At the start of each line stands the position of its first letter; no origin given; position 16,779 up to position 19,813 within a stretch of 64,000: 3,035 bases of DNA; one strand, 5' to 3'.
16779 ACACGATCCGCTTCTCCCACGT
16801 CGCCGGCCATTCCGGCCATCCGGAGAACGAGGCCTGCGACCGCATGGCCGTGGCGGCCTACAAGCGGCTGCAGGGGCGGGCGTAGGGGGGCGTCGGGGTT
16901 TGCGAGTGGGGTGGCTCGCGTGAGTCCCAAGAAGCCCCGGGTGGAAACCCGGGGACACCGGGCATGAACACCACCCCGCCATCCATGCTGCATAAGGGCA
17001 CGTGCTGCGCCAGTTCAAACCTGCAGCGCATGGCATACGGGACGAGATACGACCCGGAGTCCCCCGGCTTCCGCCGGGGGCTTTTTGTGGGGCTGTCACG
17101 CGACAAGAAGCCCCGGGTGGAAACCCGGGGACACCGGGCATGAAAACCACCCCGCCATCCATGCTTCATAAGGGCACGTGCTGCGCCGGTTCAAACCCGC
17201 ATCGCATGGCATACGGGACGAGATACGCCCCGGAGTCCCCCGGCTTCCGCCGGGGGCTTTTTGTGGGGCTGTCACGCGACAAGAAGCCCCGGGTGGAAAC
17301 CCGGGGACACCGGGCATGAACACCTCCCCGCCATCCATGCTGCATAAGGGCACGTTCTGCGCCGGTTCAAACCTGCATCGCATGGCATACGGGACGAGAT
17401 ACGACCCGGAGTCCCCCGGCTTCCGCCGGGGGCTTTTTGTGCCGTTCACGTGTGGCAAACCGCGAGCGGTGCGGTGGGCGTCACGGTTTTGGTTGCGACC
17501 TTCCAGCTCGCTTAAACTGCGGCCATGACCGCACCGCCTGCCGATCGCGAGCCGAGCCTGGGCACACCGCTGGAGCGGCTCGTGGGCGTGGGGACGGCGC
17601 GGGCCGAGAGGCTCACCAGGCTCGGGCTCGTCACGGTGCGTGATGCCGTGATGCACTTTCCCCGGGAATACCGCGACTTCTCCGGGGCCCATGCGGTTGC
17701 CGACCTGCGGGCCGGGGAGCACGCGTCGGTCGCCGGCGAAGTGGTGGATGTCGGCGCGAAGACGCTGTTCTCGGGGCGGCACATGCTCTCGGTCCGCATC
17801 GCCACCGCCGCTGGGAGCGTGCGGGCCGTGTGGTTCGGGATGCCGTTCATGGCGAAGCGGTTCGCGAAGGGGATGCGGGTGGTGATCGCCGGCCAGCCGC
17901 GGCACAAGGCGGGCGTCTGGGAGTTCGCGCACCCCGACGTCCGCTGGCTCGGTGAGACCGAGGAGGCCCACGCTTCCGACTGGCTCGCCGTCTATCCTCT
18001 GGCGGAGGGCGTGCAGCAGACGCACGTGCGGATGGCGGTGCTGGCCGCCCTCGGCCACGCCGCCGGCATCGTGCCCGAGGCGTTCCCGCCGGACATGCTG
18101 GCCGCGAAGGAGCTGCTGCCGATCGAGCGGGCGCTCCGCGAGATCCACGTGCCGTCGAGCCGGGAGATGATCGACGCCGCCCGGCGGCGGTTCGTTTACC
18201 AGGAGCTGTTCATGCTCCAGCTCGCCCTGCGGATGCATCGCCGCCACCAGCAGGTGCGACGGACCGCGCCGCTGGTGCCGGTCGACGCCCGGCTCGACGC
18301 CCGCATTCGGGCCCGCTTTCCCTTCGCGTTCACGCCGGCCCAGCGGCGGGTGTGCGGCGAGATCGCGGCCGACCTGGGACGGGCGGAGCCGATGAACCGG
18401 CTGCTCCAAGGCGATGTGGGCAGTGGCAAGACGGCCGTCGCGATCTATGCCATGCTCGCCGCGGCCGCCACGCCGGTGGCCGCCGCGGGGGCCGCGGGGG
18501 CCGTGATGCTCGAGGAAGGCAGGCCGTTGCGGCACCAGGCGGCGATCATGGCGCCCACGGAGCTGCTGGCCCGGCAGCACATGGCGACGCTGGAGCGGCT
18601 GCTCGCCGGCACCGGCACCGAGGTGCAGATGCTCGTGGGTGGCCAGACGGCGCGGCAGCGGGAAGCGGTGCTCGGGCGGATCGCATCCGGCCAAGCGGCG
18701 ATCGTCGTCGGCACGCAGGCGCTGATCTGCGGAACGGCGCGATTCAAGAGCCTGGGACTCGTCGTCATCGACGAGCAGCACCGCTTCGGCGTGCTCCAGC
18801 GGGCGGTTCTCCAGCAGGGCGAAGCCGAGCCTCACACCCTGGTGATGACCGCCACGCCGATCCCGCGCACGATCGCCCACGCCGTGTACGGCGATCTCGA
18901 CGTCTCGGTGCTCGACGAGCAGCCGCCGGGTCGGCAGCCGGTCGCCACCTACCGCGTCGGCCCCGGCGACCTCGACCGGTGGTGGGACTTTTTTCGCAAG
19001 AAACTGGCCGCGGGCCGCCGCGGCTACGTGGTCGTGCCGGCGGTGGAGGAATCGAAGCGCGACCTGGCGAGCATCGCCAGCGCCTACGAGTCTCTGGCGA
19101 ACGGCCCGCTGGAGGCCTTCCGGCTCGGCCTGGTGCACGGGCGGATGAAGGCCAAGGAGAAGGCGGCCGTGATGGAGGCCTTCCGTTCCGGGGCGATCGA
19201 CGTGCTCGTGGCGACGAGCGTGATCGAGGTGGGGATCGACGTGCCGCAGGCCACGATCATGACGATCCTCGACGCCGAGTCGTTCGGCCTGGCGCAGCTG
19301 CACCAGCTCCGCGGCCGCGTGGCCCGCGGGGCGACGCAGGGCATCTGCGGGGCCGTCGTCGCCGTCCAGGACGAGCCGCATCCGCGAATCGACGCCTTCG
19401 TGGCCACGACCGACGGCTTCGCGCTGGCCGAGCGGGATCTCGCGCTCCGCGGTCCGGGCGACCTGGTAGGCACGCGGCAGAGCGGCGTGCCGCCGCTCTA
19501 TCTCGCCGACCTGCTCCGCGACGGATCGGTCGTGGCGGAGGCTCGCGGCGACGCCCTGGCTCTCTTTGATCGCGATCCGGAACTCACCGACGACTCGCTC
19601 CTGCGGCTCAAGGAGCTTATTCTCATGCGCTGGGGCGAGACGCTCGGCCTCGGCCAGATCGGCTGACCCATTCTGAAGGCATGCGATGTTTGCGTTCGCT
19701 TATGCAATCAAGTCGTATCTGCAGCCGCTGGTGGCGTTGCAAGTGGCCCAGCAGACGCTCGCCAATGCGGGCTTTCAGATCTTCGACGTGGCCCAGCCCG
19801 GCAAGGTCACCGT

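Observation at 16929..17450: Dense family of ~176-bp hairpin-capped fold-back repeats (3x tandem here; five intergenic loci in 64 kb)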

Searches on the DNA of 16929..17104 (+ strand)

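Call 37: search_dna_similar(query=window:16929-17104:+, collection=plasmids, mode=distant, max_evalue=0.001)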
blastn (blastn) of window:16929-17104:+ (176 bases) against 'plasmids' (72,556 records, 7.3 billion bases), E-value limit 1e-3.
No match.

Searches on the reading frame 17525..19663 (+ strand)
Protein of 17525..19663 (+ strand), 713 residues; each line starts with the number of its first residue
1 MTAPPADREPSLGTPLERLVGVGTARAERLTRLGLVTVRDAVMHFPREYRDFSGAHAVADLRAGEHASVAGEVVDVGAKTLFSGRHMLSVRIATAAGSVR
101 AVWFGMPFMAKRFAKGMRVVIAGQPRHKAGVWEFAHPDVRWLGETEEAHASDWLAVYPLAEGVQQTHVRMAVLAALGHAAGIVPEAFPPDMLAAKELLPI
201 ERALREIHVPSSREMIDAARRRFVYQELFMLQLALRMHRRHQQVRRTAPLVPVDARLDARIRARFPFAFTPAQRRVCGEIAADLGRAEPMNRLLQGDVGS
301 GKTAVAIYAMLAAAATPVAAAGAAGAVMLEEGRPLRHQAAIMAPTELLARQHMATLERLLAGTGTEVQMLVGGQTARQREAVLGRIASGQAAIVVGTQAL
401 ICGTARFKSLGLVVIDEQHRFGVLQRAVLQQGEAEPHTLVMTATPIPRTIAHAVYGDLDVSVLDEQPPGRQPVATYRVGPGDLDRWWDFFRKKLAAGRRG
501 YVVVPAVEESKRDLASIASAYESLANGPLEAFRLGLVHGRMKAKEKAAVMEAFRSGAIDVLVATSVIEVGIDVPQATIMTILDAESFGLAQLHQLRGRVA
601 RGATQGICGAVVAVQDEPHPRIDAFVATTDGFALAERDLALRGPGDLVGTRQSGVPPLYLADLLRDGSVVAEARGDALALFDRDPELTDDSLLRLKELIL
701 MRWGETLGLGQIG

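Call 38: find_homologous_proteins(query=window:17525-19663:+, max_evalue=1e-50)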
Query window:17525-19663:+ (713 aa): 7994 proteins with E <= 1e-50 among 8000 candidates; the best 120 are listed.
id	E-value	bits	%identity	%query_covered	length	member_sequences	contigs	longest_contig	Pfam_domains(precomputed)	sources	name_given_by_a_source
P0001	0.0e+0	1429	91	100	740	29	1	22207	PF00270.36,PF17191.11,PF00271.38,PF19833.5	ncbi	-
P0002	0.0e+0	1413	90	100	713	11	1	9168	PF00270.36,PF17191.11,PF00271.38,PF19833.5,PF04851.22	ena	-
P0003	0.0e+0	1409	90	100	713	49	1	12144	PF00270.36,PF17191.11,PF00271.38,PF19833.5,PF04851.22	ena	-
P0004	0.0e+0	1370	88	100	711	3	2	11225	PF00270.36,PF17191.11,PF00271.38,PF19833.5,PF04851.22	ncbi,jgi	jgi:ATP-dependent DNA helicase RecG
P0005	0.0e+0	1363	88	100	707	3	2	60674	PF00270.36,PF17191.11,PF00271.38,PF01336.32,PF19833.5,PF04851.22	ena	-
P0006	0.0e+0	1346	87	100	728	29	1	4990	PF00270.36,PF17191.11,PF00271.38,PF19833.5,PF04851.22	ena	-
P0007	0.0e+0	1326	86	100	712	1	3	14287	PF00270.36,PF17191.11,PF00271.38,PF19833.5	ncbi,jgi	jgi:ATP-dependent DNA helicase RecG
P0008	0.0e+0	1323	86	100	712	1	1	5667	PF00270.36,PF17191.11,PF00271.38,PF19833.5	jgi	jgi:ATP-dependent DNA helicase RecG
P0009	0.0e+0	1321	86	100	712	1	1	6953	PF00270.36,PF17191.11,PF00271.38,PF19833.5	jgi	jgi:ATP-dependent DNA helicase RecG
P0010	0.0e+0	1321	86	100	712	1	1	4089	PF00270.36,PF17191.11,PF00271.38,PF19833.5,PF04851.22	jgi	jgi:ATP-dependent DNA helicase RecG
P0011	0.0e+0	1320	86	100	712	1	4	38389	PF00270.36,PF17191.11,PF00271.38,PF19833.5,PF04851.22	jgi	jgi:ATP-dependent DNA helicase RecG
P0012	0.0e+0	1317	86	99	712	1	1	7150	PF00270.36,PF17191.11,PF00271.38,PF19833.5,PF04851.22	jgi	jgi:ATP-dependent DNA helicase RecG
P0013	0.0e+0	1315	85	100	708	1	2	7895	PF00270.36,PF17191.11,PF00271.38,PF19833.5,PF04851.22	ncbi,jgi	jgi:ATP-dependent DNA helicase RecG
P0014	0.0e+0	1298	85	100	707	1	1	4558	PF00270.36,PF17191.11,PF00271.38,PF19833.5,PF04851.22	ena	-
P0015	0.0e+0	1296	83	100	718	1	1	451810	PF00270.36,PF17191.11,PF00271.38,PF19833.5,PF04851.22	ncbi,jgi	jgi:ATP-dependent DNA helicase RecG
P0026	0.0e+0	1207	78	100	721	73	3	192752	PF00270.36,PF17191.11,PF00271.38,PF19833.5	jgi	jgi:ATP-dependent DNA helicase RecG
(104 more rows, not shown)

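Call 39: find_encoding_contigs(protein=P0005, flank=10000, max_places=2)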
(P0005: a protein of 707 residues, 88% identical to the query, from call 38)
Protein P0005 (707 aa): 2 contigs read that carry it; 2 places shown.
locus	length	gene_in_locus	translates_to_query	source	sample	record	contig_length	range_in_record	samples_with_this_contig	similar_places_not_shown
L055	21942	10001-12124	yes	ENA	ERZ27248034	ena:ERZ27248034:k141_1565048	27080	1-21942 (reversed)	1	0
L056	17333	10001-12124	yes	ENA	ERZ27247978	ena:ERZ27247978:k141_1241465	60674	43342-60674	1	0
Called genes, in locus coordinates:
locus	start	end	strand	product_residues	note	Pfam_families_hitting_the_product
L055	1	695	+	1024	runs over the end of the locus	PF00873:ACR_tran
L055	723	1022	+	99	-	PF03819:MazG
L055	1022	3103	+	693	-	-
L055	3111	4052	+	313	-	PF00005:ABC_tran, PF13304:AAA_21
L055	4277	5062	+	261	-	PF01346:FKBP_N, PF00254:FKBP_C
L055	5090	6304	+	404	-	PF01135:PCMT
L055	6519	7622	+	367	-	-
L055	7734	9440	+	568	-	PF11845:Tll0287-like (faint), PF00672:HAMP, PF00512:HisKA, PF02518:HATPase_c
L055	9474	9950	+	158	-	PF00075:RNase_H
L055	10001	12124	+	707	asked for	PF17191:RecG_wedge, PF01336:tRNA_anti-codon (weak), PF04851:ResIII (weak), PF00270:DEAD, PF00271:Helicase_C, PF19833:RecG_dom3_C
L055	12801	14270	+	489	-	PF00078:RVT_1, PF08388:GIIM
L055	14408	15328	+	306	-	PF01063:Aminotran_4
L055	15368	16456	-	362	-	PF07963:N_methyl (weak), PF07596:SBP_bac_10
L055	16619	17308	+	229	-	PF09335:VTT_dom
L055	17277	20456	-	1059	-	PF03710:GlnE, PF08335:GlnD_UR_UTase, PF03710:GlnE, PF08335:GlnD_UR_UTase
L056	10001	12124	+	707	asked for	PF17191:RecG_wedge, PF01336:tRNA_anti-codon (weak), PF04851:ResIII (weak), PF00270:DEAD, PF00271:Helicase_C, PF19833:RecG_dom3_C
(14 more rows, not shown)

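Call 40: find_encoding_contigs(protein=P0015, flank=10000, max_places=1)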
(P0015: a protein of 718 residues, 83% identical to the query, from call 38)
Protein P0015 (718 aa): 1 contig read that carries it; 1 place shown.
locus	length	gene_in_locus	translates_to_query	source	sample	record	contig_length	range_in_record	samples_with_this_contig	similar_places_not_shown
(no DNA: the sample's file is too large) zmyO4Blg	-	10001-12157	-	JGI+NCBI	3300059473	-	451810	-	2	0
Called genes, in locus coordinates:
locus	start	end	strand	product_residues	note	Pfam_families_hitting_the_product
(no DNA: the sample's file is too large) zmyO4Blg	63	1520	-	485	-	PF01078:Mg_chelatase (faint)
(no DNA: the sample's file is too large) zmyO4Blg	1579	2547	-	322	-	PF00512:HisKA, PF02518:HATPase_c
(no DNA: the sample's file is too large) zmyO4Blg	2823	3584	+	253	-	PF07963:N_methyl (weak), PF07596:SBP_bac_10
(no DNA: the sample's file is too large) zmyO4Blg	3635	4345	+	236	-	-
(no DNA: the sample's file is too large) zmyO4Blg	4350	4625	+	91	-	-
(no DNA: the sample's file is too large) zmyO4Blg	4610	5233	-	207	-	PF01467:CTP_transf_like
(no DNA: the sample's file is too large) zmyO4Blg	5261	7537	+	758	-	PF17764:PriA_3primeBD, PF00270:DEAD, PF04851:ResIII, PF18319:Zn_ribbon_PriA (weak), PF00271:Helicase_C (weak), PF18074:PriA_C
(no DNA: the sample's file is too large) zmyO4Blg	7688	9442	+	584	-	PF11845:Tll0287-like (weak), PF00672:HAMP, PF00512:HisKA, PF02518:HATPase_c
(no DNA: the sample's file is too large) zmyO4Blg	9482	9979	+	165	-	PF00075:RNase_H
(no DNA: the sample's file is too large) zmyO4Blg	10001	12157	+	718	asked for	PF17191:RecG_wedge, PF00270:DEAD, PF04851:ResIII (weak), PF00271:Helicase_C, PF19833:RecG_dom3_C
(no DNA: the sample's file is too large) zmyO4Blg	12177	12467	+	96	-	-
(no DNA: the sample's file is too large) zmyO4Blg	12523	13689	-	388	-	PF04055:Radical_SAM, PF19288:CofH_C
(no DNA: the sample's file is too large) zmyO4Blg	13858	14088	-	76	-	-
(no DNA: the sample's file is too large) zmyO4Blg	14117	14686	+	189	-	PF09970:DUF2204 (faint), PF08843:AbiEii (faint)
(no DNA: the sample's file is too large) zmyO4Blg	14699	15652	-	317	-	PF01040:UbiA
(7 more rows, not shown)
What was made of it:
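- The spacer after the AP_endonuc_2 gene is 58 bp in one relative against 309 bp in the window (call 40).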

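Call 41: find_encoding_contigs(protein=P0026, flank=10000, max_places=1)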
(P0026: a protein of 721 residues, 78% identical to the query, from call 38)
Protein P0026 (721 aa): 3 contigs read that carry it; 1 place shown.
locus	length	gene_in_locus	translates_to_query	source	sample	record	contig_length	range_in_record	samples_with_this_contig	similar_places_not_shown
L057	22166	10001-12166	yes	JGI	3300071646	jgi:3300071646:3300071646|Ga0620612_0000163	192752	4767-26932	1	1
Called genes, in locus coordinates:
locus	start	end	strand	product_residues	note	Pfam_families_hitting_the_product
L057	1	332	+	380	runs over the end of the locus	PF01841:Transglut_core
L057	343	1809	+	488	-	PF07643:DUF1598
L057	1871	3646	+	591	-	PF11845:Tll0287-like (weak), PF00672:HAMP, PF00512:HisKA, PF02518:HATPase_c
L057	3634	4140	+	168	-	PF00075:RNase_H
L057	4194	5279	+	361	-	PF00923:TAL_FSA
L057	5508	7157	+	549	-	PF00342:PGI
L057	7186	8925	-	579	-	-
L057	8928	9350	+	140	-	-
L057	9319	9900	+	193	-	PF09970:DUF2204, PF14907:NTP_transf_5 (weak), PF19502:DUF6036, PF08843:AbiEii (weak)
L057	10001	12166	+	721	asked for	PF17191:RecG_wedge, PF00270:DEAD, PF00271:Helicase_C, PF19833:RecG_dom3_C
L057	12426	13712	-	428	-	PF04055:Radical_SAM, PF19288:CofH_C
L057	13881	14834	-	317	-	PF01040:UbiA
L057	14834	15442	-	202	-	PF02441:Flavoprotein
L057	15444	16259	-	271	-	PF01209:Ubie_methyltran, PF13489:Methyltransf_23, PF08241:Methyltransf_11, PF08242:Methyltransf_12, PF13649:Methyltransf_25, PF13847:Methyltransf_31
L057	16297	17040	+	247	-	PF04029:2-ph_phosp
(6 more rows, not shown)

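Call 44: find_encoding_contigs(protein=P0001, flank=6000, max_places=2)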
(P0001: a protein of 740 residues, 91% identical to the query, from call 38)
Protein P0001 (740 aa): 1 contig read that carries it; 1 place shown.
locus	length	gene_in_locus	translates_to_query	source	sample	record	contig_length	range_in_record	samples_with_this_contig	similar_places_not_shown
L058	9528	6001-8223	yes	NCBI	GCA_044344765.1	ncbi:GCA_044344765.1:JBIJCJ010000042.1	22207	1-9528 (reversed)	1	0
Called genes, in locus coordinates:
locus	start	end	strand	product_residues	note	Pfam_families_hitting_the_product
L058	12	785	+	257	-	PF01346:FKBP_N, PF00254:FKBP_C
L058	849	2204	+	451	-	PF01135:PCMT, PF13847:Methyltransf_31 (weak)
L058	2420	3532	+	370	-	-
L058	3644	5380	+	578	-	PF11845:Tll0287-like (faint), PF00672:HAMP, PF00512:HisKA, PF02518:HATPase_c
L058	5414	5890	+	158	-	PF00075:RNase_H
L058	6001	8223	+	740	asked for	PF17191:RecG_wedge, PF00270:DEAD, PF00271:Helicase_C, PF19833:RecG_dom3_C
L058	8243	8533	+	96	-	-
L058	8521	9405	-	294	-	PF05661:DUF808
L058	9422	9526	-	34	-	?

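Call 45: find_encoding_contigs(protein=P0003, flank=6000, max_places=2)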
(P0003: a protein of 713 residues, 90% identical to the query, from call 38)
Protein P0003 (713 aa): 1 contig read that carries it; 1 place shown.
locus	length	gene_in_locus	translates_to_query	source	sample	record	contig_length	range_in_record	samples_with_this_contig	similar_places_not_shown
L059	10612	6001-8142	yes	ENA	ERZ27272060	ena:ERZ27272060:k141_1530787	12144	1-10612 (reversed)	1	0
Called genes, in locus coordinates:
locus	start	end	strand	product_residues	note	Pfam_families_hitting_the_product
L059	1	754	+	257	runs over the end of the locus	PF01346:FKBP_N, PF00254:FKBP_C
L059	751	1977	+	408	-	PF01135:PCMT, PF13847:Methyltransf_31 (weak)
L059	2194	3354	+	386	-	-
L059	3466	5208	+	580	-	PF00672:HAMP, PF00512:HisKA, PF02518:HATPase_c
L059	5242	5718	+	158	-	PF00075:RNase_H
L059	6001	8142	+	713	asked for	PF17191:RecG_wedge, PF04851:ResIII (weak), PF00270:DEAD, PF00271:Helicase_C, PF19833:RecG_dom3_C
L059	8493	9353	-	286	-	PF05661:DUF808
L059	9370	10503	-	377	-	PF04055:Radical_SAM, PF19288:CofH_C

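Call 46: find_encoding_contigs(protein=P0004, flank=6000, max_places=2)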
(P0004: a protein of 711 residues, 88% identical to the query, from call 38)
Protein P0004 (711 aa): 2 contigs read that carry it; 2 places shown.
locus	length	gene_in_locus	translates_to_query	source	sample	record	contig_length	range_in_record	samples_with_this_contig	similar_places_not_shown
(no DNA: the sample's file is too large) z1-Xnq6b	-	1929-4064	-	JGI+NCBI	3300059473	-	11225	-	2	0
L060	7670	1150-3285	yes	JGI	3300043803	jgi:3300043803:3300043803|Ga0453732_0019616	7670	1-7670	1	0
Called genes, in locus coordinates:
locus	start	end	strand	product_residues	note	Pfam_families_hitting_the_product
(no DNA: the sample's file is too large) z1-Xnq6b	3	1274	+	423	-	?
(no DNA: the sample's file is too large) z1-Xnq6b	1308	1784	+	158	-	PF00075:RNase_H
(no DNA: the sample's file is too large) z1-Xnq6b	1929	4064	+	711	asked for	PF17191:RecG_wedge, PF04851:ResIII (weak), PF00270:DEAD, PF00271:Helicase_C, PF19833:RecG_dom3_C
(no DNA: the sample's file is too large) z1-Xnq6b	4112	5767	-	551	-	PF13489:Methyltransf_23 (weak), PF08241:Methyltransf_11, PF08242:Methyltransf_12, PF13649:Methyltransf_25, PF13847:Methyltransf_31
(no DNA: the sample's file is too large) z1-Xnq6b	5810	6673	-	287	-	PF05661:DUF808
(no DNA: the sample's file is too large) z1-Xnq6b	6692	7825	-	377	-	PF04055:Radical_SAM, PF19288:CofH_C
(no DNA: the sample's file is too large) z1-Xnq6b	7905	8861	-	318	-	PF01040:UbiA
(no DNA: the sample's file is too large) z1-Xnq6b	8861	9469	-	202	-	PF02441:Flavoprotein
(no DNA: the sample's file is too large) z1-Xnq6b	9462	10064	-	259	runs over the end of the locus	PF01209:Ubie_methyltran, PF13489:Methyltransf_23, PF13847:Methyltransf_31, PF08241:Methyltransf_11, PF08242:Methyltransf_12, PF13649:Methyltransf_25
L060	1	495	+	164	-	?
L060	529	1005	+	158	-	PF00075:RNase_H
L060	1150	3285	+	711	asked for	PF17191:RecG_wedge, PF04851:ResIII (weak), PF00270:DEAD, PF00271:Helicase_C, PF19833:RecG_dom3_C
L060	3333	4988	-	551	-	PF13489:Methyltransf_23 (weak), PF08241:Methyltransf_11, PF08242:Methyltransf_12, PF13649:Methyltransf_25, PF13847:Methyltransf_31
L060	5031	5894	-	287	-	PF05661:DUF808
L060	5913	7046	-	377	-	PF04055:Radical_SAM, PF19288:CofH_C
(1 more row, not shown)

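Call 47: find_encoding_contigs(protein=P0011, flank=6000, max_places=2)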
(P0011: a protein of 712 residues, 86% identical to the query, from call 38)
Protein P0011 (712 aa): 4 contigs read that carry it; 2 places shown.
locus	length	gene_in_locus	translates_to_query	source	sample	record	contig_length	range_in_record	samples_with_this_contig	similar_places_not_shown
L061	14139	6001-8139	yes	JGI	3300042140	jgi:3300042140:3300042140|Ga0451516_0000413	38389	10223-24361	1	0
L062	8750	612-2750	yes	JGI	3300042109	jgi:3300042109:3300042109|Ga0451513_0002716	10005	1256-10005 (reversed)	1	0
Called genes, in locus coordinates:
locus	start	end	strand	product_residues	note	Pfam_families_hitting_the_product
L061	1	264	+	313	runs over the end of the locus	PF00005:ABC_tran, PF13304:AAA_21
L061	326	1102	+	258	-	PF01346:FKBP_N, PF00254:FKBP_C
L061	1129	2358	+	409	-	PF01135:PCMT, PF00398:RrnaAD (faint), PF13847:Methyltransf_31 (weak)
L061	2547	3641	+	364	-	-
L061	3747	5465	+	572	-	PF00672:HAMP, PF00512:HisKA, PF02518:HATPase_c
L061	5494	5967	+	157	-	PF00075:RNase_H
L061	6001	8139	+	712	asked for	PF17191:RecG_wedge, PF04851:ResIII (faint), PF00270:DEAD, PF00271:Helicase_C, PF19833:RecG_dom3_C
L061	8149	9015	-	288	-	PF05661:DUF808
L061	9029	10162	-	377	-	PF04055:Radical_SAM, PF19288:CofH_C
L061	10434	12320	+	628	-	PF19077:Big_13 (faint), PF03174:CHB_HEX_C (faint)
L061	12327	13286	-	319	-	PF01040:UbiA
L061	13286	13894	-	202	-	PF02441:Flavoprotein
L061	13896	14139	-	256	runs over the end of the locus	PF01209:Ubie_methyltran, PF13489:Methyltransf_23, PF13847:Methyltransf_31, PF08241:Methyltransf_11, PF08242:Methyltransf_12, PF13649:Methyltransf_25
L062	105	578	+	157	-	PF00075:RNase_H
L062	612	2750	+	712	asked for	PF17191:RecG_wedge, PF04851:ResIII (faint), PF00270:DEAD, PF00271:Helicase_C, PF19833:RecG_dom3_C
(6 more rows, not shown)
